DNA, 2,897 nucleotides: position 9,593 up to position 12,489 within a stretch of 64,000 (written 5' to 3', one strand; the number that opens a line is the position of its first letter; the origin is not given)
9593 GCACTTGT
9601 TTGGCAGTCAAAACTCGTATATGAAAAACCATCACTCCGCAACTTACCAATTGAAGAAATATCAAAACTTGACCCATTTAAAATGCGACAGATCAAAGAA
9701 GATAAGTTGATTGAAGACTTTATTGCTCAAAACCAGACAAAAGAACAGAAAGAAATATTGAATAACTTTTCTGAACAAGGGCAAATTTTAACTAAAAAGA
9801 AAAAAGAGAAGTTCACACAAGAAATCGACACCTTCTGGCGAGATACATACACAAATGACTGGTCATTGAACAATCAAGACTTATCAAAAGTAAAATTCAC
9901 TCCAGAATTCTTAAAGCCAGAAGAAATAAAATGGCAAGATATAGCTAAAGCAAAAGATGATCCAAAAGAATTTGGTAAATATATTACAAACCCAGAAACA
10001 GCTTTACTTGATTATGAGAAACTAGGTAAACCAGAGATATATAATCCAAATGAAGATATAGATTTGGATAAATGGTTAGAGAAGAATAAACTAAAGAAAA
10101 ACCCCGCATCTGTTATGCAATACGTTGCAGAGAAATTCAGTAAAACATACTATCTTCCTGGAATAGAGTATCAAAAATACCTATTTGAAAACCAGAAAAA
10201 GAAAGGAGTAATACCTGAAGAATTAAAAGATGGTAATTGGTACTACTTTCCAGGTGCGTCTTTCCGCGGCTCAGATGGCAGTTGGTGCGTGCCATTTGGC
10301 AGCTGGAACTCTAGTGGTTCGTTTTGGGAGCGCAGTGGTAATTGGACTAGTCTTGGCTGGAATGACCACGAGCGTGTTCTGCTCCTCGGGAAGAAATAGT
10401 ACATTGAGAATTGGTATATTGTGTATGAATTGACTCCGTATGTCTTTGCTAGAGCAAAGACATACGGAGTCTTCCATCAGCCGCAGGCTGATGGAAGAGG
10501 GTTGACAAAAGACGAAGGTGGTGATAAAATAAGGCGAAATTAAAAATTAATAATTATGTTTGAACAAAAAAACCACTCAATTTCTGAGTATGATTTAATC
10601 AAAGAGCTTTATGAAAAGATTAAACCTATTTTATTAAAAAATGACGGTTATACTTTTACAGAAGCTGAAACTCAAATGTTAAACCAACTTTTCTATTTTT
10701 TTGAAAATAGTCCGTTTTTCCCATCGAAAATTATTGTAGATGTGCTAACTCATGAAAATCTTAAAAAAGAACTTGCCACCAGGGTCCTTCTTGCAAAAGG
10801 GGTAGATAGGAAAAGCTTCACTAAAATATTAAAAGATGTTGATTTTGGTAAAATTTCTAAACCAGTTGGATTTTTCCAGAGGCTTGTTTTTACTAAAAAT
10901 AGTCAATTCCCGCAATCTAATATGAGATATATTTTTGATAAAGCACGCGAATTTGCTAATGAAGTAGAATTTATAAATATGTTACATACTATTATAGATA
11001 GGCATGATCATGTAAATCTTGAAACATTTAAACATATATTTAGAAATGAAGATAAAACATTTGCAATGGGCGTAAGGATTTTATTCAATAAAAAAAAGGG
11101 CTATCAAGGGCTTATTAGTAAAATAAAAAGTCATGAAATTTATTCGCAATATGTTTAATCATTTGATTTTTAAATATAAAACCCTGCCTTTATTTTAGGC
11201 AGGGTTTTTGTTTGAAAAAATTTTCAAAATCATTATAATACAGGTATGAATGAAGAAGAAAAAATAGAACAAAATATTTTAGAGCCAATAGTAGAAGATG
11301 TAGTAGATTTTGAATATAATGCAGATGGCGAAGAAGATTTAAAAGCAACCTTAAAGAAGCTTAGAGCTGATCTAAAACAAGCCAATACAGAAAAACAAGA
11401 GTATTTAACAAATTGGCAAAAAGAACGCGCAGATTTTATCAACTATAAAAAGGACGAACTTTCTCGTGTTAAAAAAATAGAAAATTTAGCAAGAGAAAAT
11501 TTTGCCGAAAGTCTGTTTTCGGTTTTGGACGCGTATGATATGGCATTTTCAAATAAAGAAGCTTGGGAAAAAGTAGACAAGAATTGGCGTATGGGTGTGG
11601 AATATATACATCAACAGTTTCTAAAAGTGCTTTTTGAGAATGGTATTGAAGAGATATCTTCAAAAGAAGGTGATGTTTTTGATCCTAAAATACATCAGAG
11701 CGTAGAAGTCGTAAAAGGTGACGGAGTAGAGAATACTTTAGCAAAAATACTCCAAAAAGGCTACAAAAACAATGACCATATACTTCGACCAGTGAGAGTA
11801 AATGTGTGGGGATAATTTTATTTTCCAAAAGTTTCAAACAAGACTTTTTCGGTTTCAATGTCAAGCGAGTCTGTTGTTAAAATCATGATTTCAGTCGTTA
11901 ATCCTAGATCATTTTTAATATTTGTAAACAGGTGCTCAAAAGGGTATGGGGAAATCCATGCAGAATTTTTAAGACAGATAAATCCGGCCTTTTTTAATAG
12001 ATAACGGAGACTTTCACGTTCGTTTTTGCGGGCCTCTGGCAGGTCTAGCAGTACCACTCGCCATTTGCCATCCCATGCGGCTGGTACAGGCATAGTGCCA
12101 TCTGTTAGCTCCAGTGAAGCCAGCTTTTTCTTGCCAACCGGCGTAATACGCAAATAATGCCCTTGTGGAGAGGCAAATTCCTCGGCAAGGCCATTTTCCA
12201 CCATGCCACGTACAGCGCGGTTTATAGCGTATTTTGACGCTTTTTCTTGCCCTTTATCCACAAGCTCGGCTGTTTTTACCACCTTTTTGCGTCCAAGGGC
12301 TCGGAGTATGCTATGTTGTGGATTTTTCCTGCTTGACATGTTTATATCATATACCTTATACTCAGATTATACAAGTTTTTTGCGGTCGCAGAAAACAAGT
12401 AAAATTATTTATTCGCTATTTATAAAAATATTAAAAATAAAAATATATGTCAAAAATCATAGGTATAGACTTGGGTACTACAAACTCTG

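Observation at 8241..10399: AAA+ (AAA_5-type) ATPase with coiled-coil N-region, apparently joined to a Trp/Gly-rich C-terminal module; accessory insertion between the ribosomal-protein block and grpE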

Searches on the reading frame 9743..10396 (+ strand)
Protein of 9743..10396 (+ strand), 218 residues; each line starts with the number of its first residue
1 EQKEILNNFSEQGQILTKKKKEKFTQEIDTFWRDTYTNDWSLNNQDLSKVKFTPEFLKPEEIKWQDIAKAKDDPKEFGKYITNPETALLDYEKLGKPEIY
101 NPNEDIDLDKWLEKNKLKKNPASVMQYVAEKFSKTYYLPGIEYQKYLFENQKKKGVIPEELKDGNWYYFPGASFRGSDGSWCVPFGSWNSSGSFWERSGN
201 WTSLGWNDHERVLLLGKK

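Call 66: predict_structure(alignment_id=A2)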
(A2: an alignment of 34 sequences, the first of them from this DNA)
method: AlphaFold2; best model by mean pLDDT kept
length: 218 residues; sequences in the alignment: 34
mean_pLDDT: 92.3   pTM: 0.89
mean pLDDT of the five models: 92.3, 92.2, 92.1, 92.1, 91.4
residues with pLDDT >= 90: 191; 70-90: 11; 50-70: 4; < 50: 12
segments of 3 or more residues with pLDDT < 50: 1-12
pLDDT, mean of each block of 10 residues (from residue 1): 42 71 95 92 82 96 98 97 95 96 98 98 99 98 98 96 98 97 97 95 98 96
secondary structure, 60 per line:
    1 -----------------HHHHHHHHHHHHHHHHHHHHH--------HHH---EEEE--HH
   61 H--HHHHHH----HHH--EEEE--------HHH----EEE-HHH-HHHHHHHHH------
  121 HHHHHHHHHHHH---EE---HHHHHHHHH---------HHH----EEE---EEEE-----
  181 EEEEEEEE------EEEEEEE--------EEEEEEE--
elements in order: H18-38 E53-56 H64-69 E79-82 E98-100 H106-114 H121-132 H141-149 E166-168 E172-175 E181-188 E195-201 E210-216

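Call 68: fold_search(model_id=the predicted structure, library=pdb)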
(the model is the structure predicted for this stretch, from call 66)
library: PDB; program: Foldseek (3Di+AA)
matches with E <= 10: 107; with E <= 0.001: 0
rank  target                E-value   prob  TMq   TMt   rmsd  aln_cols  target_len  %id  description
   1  3eoz_B                8.7e-01  0.03  0.12  0.14  12.6       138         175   18  Crystal Structure of Phosphoglycerate Mutase from Plasmodium Falciparum, PFD0660w (released 2008-11-25)
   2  9ghd_V                9.8e-01  0.01  0.09  0.09  13.2       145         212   16  Escherichia coli 70S ribosome in complex with Staphylococcus aureus FusB-EF-G (FusB-EF-G-70S*) (released 2025-03-26)
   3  5ln3_3                1.8e+00  0.04  0.11  0.12  13.9       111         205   10  The human 26S Proteasome at 6.8 Ang. (released 2017-03-22)
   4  3nja_C                2.1e+00  0.02  0.10  0.15  13.3        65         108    9  The crystal structure of the PAS domain of a GGDEF family protein from Chromobacterium violaceum ATCC 12472. (released 2010-08-18)
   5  9opy_A                2.1e+00  0.01  0.10  0.04  16.7        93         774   11  Structure of the sweet receptor in the apo state (released 2025-09-03)
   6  9d4u_J                2.3e+00  0.03  0.11  0.13  14.0       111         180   11  Core particle assembly intermediate Capless 13S purified from Saccharomyces cerevisiae (released 2025-08-20)
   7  8rvq_K                2.3e+00  0.03  0.11  0.12  14.4       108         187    7  20S proteasome from pre1-1 (released 2024-09-11)
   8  3clo_C                2.5e+00  0.03  0.18  0.16  12.8       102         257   10  Crystal structure of putative transcriptional regulator containing a LuxR DNA binding domain (NP_811094.1) from Bacter (released 2008-04-01)
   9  3oev_X                2.7e+00  0.03  0.10  0.11  14.8        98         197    7  Structure of yeast 20S open-gate proteasome with Compound 25 (released 2011-07-20)
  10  8hic                  2.8e+00  0.01  0.12  0.08  19.4       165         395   16  Crystal structure of UrtA from Prochlorococcus marinus str. MIT 9313 in complex with urea and calcium (released 2023-11-22)
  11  7l5l_B                3.0e+00  0.03  0.11  0.14   6.9        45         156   16  Crystal structure of the DiB-RM protein (released 2021-10-27)
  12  4eu2_K                3.0e+00  0.03  0.10  0.11  14.2        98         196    7  Crystal structure of 20s proteasome with novel inhibitor K-7174 (released 2013-05-01)
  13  1qwd_B                3.0e+00  0.03  0.10  0.12  12.6        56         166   18  CRYSTAL STRUCTURE OF A BACTERIAL LIPOCALIN, THE BLC GENE PRODUCT FROM E. COLI (released 2004-04-06)
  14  6j9f_D                3.0e+00  0.02  0.10  0.02  11.1        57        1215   14  Cryo-EM structure of Xanthomonos oryzae transcription elongation complex with the bacteriophage protein P7 (released 2019-07-17)
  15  7s6f                  3.0e+00  0.01  0.12  0.08  19.3       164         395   16  Crystal structure of UrtA1 from Synechococcus WH8102 in complex with urea and calcium (released 2021-10-20)
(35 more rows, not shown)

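Call 70: search_solved_structures(query=A2, max_evalue=10, show_alignments=2)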
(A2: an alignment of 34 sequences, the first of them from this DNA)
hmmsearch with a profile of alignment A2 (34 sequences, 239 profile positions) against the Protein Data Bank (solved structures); distinct sequences matched with E-value up to 10: 5.
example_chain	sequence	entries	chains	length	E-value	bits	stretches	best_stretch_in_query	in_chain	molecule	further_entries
9dk4_A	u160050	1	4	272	0.46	13.2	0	111-171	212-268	Fifteen-substitution variant of an ancestral hydroxynitrile lyase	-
5tdx_A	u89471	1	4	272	0.56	12.9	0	111-171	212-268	Ancestral Hydroxynitrile Lyase 1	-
8g2z_2F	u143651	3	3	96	0.75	12.5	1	34-75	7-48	CFAP182B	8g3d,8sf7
9cfs_A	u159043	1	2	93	6.9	9.3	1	6-67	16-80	Long regulatory protein rop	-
6o35_A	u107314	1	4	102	7.5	9.2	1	14-75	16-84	de novo designed WSHC8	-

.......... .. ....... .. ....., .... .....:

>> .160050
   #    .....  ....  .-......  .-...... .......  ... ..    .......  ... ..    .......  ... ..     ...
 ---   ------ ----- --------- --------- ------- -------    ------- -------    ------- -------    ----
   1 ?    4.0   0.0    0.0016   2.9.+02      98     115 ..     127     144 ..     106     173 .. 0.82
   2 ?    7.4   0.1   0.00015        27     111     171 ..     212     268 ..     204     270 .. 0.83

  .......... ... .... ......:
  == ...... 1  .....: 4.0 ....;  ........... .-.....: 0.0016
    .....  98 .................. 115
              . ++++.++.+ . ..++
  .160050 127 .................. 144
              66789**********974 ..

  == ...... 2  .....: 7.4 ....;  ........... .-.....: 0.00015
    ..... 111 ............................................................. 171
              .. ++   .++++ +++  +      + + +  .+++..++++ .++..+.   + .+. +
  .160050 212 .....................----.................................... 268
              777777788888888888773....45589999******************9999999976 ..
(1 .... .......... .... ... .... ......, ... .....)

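Call 71: search_protein_families(library=pfam, alignment_id=A2, max_evalue=1)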
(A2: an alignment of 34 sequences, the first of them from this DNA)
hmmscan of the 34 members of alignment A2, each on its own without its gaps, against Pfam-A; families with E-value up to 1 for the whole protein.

A. member 1, seq(218 aa): 0 families

B. families by the number of members that match (of 34 scanned): 42 families (the first 25 are shown)
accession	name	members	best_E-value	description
PF06145.16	Corona_NS1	2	0.079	Coronavirus nonstructural protein NS1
PF19539.4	DUF6063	1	0.0074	Family of unknown function (DUF6063)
PF16294.10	RSB_motif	1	0.0076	RNSP1-SAP18 binding (RSB) motif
PF08192.17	Peptidase_S64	1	0.014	Peptidase family S64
PF16999.10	V-ATPase_G_2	1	0.019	Vacuolar (H+)-ATPase G subunit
PF22715.1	SNaCT9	1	0.02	Short NACHT-associated C-Terminal domain, family 9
PF22931.4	SAM_TNK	1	0.02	SAM domain-like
PF08482.15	HrpB_C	1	0.039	ATP-dependent helicase C-terminal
PF17082.10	Spc29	1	0.046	Spindle Pole Component 29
PF13863.11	DUF4200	1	0.056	Domain of unknown function (DUF4200)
PF18581.7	SYCP2_ARLD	1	0.071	Synaptonemal complex 2 armadillo-repeat-like domain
PF04380.18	BMFP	1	0.073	Membrane fusogenic activity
PF14362.11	DUF4407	1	0.088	Domain of unknown function (DUF4407)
PF18628.8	P2_N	1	0.095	Viral coat protein P2 N-terminal domain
PF08877.16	MepB-like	1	0.098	MepB-like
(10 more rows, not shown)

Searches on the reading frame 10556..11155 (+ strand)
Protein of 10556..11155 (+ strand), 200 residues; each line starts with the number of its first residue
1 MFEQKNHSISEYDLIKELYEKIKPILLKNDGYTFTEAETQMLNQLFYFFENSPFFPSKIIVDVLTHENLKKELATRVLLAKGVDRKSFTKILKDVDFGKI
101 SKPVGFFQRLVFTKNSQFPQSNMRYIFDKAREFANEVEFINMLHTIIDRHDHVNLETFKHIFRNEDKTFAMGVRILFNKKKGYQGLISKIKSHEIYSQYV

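Call 6: search_protein_families(library=pfam, max_evalue=1, proteins=[window:10556-11155:+])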
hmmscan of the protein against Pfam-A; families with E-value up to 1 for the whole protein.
window:10556-11155:+ (200 aa): 2 families
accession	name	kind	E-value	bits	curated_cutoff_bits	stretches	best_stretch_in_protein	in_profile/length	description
PF10858.15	DUF2659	-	0.00042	20.5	27.7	1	10-94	121-207/216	Protein of unknown function (DUF2659)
PF21492.2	bL31_N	-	0.2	11.8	27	1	111-129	33-51/60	Ribosomal protein L31p, N-terminal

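Call 7: search_protein_families(library=ncbifam, max_evalue=1, proteins=[window:10556-11155:+])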
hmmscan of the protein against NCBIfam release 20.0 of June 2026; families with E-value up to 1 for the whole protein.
window:10556-11155:+ (200 aa): 0 families

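Call 81: search_protein_families(library=padloc, max_evalue=0.01, proteins=[window:10556-11155:+])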
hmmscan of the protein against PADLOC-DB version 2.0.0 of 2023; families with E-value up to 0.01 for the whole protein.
window:10556-11155:+ (200 aa): 0 families

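Call 82: search_protein_families(library=phrogs, max_evalue=0.01, proteins=[window:10556-11155:+])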
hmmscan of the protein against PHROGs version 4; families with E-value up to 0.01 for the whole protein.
window:10556-11155:+ (200 aa): 0 families

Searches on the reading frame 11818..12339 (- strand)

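Call 6: search_protein_families(library=pfam, max_evalue=1, proteins=[window:11818-12339:-])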
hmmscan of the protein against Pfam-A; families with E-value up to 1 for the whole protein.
window:11818-12339:- (173 aa): 3 families
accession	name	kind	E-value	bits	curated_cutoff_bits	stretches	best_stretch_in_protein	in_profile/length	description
PF20803.2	PaaX_M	-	5e-21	75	24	1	87-163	2-78/83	PaaX protein central Cas2-like domain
PF12802.13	MarR_2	-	0.054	14.1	27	1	7-54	6-52/61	MarR family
PF25213.1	HVO_A0261_N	-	0.16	12.3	35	1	9-72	14-70/86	HVO_A0261 N-terminal domain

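Call 7: search_protein_families(library=ncbifam, max_evalue=1, proteins=[window:11818-12339:-])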
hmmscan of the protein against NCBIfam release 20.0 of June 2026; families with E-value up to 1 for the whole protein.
window:11818-12339:- (173 aa): 2 families
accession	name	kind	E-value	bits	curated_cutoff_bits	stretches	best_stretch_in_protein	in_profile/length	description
TIGR02277.1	PaaX_trns_reg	equivalog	5.6e-07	29.4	264.55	1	62-142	60-137/279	phenylacetic acid degradation operon negative regulatory protein PaaX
TIGR01573.1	cas2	equivalog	0.069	13.4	24.5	1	94-128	3-38/96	CRISPR-associated endonuclease Cas2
